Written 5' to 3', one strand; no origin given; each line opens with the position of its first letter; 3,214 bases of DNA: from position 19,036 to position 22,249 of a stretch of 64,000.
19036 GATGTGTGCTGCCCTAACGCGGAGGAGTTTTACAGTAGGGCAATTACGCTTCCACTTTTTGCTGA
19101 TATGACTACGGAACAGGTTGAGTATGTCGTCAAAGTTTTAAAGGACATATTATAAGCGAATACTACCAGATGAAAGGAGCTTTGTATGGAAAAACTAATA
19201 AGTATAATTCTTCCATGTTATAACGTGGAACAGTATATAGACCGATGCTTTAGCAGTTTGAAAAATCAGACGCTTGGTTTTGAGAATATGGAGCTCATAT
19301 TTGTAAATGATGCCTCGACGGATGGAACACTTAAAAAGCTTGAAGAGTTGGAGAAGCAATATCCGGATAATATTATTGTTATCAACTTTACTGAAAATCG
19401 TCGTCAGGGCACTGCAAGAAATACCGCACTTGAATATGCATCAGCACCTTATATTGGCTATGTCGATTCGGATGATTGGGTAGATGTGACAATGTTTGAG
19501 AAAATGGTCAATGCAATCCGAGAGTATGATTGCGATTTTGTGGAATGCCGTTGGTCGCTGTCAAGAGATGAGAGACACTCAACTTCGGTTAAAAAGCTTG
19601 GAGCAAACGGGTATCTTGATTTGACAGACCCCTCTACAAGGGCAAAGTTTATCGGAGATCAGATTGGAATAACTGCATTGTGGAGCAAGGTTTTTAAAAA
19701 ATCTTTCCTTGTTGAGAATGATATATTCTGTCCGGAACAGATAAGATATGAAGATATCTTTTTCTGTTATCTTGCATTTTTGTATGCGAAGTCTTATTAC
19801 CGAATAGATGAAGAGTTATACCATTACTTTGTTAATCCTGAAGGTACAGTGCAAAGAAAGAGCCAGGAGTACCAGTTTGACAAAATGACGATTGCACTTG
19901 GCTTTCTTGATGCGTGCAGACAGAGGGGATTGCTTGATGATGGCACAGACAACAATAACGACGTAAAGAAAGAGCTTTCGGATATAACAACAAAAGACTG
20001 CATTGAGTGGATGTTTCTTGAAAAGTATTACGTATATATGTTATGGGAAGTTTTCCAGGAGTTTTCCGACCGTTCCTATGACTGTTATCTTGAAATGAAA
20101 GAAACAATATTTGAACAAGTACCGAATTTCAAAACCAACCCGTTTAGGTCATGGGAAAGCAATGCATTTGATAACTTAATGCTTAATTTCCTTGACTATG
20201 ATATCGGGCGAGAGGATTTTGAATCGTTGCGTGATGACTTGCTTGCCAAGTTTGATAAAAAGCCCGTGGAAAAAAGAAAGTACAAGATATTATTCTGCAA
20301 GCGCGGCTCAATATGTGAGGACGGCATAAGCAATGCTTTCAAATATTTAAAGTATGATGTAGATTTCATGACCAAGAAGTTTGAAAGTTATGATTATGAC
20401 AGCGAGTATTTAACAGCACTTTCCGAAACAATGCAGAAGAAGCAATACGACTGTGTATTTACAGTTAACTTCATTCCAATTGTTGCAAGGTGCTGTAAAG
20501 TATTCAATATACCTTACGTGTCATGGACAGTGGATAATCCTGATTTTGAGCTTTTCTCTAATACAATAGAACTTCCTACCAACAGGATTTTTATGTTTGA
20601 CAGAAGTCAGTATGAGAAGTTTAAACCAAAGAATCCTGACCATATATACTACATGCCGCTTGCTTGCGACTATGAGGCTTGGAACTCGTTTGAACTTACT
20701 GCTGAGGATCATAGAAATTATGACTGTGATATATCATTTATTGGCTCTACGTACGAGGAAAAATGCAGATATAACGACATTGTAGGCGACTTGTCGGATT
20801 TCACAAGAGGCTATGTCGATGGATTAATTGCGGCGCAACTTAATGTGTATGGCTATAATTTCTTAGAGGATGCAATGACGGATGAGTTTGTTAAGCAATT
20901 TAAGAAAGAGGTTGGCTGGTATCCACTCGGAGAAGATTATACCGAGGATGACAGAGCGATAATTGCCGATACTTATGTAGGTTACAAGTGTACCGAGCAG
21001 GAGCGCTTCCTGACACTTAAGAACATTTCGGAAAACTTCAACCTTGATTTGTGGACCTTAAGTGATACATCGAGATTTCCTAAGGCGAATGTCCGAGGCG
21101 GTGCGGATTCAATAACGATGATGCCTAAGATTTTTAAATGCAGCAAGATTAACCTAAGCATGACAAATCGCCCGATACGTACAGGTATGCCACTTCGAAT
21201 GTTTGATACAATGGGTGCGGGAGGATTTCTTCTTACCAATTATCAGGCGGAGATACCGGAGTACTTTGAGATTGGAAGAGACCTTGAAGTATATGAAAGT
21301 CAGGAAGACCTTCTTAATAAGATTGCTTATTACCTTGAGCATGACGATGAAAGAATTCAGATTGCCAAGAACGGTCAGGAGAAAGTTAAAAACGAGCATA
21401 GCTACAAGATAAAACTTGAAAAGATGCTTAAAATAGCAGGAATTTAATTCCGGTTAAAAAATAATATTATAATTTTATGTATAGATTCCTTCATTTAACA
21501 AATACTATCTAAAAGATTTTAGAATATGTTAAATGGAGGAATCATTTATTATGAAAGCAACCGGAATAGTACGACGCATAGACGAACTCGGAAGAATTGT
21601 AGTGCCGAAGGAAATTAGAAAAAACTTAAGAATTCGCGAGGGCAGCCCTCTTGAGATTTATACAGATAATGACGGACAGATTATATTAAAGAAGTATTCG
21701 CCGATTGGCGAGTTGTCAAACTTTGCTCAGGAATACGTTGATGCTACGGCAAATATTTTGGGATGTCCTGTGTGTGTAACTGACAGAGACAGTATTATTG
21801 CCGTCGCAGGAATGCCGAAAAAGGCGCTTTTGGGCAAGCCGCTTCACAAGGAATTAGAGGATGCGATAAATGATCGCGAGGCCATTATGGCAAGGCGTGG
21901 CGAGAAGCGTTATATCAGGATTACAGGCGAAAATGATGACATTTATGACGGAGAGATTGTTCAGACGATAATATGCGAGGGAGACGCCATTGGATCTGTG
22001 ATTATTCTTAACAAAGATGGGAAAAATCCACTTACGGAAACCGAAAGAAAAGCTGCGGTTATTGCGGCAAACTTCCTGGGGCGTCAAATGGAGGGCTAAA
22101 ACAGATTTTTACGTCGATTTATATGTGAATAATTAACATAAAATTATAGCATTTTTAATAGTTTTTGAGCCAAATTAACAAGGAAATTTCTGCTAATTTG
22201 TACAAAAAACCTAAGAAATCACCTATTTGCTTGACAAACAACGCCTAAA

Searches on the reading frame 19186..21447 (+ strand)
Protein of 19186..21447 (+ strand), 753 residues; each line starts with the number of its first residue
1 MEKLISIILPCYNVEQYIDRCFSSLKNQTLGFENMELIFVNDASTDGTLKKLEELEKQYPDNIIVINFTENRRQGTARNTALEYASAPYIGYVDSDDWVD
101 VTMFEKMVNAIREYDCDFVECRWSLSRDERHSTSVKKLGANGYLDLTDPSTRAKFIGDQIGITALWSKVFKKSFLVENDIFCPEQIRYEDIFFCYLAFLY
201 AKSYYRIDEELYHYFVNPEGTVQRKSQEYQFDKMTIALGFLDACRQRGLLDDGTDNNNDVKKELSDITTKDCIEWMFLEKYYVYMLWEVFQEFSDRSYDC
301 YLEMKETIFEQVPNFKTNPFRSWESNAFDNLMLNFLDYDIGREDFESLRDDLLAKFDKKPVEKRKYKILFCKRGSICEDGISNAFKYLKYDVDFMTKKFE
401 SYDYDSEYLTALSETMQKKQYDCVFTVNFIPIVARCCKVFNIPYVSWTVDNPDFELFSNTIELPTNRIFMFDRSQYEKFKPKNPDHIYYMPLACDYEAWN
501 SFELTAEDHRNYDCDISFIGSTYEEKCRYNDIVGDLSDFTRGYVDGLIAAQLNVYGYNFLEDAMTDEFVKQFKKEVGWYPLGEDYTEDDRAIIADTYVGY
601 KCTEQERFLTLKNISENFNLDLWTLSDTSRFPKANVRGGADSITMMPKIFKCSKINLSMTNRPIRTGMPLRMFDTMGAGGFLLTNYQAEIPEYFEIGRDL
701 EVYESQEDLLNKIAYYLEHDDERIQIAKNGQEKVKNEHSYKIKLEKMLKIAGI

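Call 10: search_protein_families(library=ncbifam, proteins=[window:19186-21447:+], max_evalue=0.00001)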
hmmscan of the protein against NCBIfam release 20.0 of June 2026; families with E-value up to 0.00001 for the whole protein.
window:19186-21447:+ (753 aa): 12 families
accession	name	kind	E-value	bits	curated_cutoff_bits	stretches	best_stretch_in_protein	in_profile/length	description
NF007482.0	PRK10073.1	equivalog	8.7e-28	97.3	423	1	3-227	6-228/334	glycosyltransferase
NF047683.1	TeichurnBiosyTuaG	equivalog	5.2e-21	75.4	400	1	2-125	5-125/252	teichuronic acid biosynthesis protein TuaG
NF053739.1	GlytfEpsEBac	equivalog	1.1e-15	57.4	450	1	5-246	3-230/265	glycosyltransferase EpsE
TIGR03937.1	PgaC_IcaA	equivalog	1.4e-15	57.2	422.3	1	3-112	45-151/407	poly-beta-1,6-N-acetyl-D-glucosamine synthase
NF041875.1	EPS_EpsD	equivalog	5.8e-12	45.6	370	1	5-105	1-98/325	exopolysaccharide biosynthesis glycosyltransferase EpsD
NF050050.1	ProtGlycPglI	equivalog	5.4e-11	42.4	500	1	4-244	3-227/306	GalNAc(5)-diNAcBac-PP-undecaprenol beta-1,3-glucosyltransferase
TIGR03111.1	glyc2_xrt_Gpos1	hypoth_equivalog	5.5e-11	41.9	363.95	1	5-111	51-156/439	TIGR03111 family XrtG-associated glycosyltransferase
NF047588.1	GlcsyltransPgfSStrep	equivalog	1.9e-09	37.2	500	1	5-133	3-131/308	glycosyltransferase PgfS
NF038302.1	EPS_HpsE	equivalog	1.9e-09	36.9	300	1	5-101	3-101/307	hormogonium polysaccharide biosynthesis glycosyltransferase HpsE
TIGR04440.1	glyco_TIGR04440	domain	2.3e-07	30.8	70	1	6-203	3-204/215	TIGR00180 family glycosyltransferase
TIGR03965.1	mycofact_glyco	equivalog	5.3e-07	28.9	280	1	5-109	76-177/467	mycofactocin biosynthesis glycosyltransferase MftF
TIGR04283.1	glyco_like_mftF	equivalog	6e-06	26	182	1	5-159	1-139/221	TIGR04283 family arsenosugar biosynthesis glycosyltransferase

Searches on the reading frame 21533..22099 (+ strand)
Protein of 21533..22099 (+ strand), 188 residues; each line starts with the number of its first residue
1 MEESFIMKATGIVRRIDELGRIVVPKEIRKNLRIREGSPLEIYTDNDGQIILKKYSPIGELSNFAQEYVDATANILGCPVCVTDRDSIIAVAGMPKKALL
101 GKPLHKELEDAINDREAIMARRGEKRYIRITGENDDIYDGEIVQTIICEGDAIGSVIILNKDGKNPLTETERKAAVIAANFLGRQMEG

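Call 10: search_protein_families(library=ncbifam, proteins=[window:21533-22099:+], max_evalue=0.00001)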
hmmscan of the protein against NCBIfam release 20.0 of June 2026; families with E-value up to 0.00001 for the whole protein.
window:21533-22099:+ (188 aa): 2 families
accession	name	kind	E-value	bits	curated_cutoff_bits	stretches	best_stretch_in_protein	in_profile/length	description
TIGR02851.1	spore_V_T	equivalog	2e-69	233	235.9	1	8-187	1-180/180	stage V sporulation protein T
TIGR01439.1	lp_hng_hel_AbrB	domain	1e-14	54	28.3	1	14-55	2-43/44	transcriptional regulator, AbrB family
